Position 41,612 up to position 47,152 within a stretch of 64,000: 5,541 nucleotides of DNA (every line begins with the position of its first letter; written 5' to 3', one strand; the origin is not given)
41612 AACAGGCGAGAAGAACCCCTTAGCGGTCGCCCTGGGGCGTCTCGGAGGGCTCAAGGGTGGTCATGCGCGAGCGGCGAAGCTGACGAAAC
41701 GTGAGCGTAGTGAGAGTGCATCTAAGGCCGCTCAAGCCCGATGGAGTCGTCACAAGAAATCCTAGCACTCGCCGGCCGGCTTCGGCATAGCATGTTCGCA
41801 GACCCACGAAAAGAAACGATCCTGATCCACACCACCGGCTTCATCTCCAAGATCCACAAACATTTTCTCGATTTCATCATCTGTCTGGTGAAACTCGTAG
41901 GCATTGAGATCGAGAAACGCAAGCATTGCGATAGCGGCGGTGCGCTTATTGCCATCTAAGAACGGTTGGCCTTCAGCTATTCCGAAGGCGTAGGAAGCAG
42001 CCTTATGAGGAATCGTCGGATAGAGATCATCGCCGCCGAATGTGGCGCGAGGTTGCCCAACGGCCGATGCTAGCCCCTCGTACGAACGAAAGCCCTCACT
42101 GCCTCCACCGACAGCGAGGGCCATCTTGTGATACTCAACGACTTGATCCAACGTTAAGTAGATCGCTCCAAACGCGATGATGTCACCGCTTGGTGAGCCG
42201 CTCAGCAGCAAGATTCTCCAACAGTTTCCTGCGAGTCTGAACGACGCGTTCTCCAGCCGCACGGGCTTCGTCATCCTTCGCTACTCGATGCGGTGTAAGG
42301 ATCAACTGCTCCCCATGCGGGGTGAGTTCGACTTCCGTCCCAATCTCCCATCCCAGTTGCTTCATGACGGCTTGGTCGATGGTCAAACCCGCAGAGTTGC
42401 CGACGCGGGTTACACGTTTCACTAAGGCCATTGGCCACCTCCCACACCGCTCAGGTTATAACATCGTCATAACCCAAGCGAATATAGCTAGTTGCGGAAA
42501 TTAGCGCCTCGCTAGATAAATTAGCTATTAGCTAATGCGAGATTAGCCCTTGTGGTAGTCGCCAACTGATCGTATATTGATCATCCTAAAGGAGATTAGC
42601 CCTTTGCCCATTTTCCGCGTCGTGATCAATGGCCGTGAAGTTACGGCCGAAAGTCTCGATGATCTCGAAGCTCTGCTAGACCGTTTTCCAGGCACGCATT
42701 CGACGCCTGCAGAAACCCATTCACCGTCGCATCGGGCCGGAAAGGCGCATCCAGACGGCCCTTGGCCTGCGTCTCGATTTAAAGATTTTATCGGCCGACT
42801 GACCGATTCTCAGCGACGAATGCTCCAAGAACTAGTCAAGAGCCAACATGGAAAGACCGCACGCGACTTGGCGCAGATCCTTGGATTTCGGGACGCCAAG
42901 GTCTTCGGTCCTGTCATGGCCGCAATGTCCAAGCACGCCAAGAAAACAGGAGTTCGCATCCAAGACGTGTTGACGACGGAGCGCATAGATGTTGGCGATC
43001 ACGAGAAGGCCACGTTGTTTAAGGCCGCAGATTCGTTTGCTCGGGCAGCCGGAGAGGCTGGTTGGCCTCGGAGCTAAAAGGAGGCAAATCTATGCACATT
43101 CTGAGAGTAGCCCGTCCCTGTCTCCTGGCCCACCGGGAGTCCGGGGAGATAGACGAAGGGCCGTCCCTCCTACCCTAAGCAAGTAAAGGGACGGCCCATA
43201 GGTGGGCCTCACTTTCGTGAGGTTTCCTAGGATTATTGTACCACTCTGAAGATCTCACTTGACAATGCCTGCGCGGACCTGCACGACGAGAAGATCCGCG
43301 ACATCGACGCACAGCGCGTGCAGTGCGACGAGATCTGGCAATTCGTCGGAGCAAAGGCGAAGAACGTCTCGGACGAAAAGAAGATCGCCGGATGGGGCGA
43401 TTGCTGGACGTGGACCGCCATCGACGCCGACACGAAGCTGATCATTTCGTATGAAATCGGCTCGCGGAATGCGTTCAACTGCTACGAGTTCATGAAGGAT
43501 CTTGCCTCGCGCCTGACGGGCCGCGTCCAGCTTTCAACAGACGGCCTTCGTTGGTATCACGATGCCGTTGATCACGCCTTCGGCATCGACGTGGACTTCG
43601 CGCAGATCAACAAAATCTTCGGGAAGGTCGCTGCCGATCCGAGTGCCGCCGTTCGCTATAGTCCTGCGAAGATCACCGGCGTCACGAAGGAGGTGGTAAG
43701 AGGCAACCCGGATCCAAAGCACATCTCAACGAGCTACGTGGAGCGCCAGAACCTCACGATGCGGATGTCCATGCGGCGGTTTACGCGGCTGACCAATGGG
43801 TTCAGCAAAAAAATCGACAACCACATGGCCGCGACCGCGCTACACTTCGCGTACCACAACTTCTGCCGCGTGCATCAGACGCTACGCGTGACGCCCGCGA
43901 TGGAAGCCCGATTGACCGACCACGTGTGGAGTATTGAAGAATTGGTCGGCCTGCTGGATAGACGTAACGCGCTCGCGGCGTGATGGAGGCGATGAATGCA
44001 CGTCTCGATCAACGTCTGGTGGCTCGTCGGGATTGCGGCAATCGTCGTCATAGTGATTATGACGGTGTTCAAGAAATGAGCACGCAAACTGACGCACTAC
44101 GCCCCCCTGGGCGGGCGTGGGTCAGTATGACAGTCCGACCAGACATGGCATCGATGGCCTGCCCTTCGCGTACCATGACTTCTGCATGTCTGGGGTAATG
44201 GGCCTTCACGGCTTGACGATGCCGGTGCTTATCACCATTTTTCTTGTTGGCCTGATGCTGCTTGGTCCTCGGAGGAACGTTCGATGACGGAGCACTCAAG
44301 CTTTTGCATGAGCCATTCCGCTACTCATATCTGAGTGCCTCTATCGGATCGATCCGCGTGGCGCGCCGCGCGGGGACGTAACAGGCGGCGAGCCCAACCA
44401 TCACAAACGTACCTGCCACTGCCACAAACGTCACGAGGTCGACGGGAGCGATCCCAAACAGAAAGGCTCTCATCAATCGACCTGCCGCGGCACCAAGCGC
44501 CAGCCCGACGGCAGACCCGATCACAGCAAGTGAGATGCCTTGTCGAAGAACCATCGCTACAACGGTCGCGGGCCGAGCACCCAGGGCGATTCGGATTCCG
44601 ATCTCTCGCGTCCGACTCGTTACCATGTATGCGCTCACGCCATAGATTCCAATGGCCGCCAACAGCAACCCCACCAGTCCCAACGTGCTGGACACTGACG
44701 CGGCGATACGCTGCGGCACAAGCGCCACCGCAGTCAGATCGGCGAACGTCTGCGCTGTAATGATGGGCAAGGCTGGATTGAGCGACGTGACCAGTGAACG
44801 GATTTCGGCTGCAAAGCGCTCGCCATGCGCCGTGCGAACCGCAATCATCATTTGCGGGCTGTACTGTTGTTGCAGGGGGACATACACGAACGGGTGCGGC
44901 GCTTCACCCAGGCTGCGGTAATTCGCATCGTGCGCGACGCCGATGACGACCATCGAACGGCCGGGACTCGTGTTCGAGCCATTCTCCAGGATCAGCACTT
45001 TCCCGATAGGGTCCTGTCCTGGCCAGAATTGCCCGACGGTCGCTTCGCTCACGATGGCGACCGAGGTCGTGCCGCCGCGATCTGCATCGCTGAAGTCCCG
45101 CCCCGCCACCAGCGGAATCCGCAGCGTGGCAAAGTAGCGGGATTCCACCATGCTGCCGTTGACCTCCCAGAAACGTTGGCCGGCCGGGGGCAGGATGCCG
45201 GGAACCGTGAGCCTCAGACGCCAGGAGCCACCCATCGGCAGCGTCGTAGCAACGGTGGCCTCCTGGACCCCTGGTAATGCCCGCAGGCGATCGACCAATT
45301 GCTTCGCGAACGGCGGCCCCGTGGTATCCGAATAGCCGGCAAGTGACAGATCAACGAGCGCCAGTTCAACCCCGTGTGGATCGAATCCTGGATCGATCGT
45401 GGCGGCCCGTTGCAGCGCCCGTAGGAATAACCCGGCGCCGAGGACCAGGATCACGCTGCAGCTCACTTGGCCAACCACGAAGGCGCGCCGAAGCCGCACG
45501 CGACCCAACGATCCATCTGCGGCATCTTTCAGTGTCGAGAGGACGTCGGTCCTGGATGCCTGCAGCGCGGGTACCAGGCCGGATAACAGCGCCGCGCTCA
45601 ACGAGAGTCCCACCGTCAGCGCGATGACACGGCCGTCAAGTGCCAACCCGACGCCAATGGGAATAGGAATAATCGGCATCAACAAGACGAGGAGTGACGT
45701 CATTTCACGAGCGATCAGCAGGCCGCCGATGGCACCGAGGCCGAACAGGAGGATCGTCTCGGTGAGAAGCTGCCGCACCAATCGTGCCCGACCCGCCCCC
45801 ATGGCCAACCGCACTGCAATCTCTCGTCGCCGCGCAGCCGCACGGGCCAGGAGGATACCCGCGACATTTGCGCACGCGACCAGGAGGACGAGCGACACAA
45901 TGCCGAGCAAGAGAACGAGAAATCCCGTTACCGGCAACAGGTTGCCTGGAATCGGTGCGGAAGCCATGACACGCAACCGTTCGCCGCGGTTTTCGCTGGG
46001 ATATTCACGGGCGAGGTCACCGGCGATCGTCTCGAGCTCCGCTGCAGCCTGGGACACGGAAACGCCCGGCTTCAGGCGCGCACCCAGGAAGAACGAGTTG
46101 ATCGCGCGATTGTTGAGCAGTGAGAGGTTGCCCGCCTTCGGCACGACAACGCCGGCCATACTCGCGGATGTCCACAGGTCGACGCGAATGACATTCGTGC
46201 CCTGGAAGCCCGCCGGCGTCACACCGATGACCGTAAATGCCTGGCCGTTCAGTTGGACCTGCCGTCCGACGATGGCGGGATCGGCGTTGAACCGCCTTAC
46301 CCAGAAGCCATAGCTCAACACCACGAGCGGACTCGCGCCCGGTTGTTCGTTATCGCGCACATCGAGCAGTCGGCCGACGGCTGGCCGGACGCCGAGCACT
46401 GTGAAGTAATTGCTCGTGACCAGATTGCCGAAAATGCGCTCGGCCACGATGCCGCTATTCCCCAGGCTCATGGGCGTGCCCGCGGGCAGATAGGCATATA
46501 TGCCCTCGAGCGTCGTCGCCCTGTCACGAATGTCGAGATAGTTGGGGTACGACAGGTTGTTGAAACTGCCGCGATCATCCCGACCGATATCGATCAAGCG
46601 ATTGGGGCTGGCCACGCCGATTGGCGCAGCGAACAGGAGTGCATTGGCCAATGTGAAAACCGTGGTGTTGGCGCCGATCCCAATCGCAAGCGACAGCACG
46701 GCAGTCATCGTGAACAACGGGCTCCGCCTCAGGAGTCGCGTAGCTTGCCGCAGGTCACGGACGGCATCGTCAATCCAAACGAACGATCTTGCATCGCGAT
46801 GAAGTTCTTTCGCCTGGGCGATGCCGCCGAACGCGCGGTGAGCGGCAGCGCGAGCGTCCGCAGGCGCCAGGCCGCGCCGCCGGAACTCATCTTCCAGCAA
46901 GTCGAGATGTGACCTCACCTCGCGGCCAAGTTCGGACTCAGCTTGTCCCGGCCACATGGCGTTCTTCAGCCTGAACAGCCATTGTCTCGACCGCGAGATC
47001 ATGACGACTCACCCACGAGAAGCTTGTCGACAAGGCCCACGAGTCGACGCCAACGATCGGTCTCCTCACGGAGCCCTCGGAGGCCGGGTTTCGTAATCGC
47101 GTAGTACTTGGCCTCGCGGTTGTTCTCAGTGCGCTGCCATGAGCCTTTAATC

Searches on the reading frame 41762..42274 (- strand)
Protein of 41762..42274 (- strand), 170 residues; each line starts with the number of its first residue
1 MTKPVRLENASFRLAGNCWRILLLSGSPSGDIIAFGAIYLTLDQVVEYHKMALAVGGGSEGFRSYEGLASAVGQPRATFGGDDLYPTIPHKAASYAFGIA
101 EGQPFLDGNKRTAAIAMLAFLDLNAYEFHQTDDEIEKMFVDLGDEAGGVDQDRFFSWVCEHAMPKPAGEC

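Call 54: search_protein_families(library=pfam, proteins=[window:41762-42274:-], max_evalue=0.01)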
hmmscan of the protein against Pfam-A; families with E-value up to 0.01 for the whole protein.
window:41762-42274:- (170 aa): 1 family
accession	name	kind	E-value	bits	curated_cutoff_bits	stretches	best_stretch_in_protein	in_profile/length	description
PF02661.23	Fic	-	1.5e-14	55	24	1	39-121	1-93/93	Fic/DOC family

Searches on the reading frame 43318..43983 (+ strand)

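Call 54: search_protein_families(library=pfam, proteins=[window:43318-43983:+], max_evalue=0.01)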
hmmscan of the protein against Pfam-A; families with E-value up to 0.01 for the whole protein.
window:43318-43983:+ (221 aa): 2 families
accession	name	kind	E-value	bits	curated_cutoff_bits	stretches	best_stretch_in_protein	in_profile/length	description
PF03400.19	DDE_Tnp_IS1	-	3.8e-08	34.2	24.1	1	136-173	84-121/131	IS1 transposase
PF13610.12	DDE_Tnp_IS240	-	0.0061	17.1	27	0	28-86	17-76/139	DDE domain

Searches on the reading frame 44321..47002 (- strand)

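Call 54: search_protein_families(library=pfam, proteins=[window:44321-47002:-], max_evalue=0.01)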
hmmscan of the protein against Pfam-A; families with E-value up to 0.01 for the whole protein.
window:44321-47002:- (893 aa): 2 families
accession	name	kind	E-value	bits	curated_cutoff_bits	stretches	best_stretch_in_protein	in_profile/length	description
PF12704.14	MacB_PCD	-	1.3e-36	127.3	27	2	98-325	1-206/207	MacB-like periplasmic core domain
PF02687.27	FtsX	-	1.3e-24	86.9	25.5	2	774-886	3-120/120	FtsX-like permease C-terminal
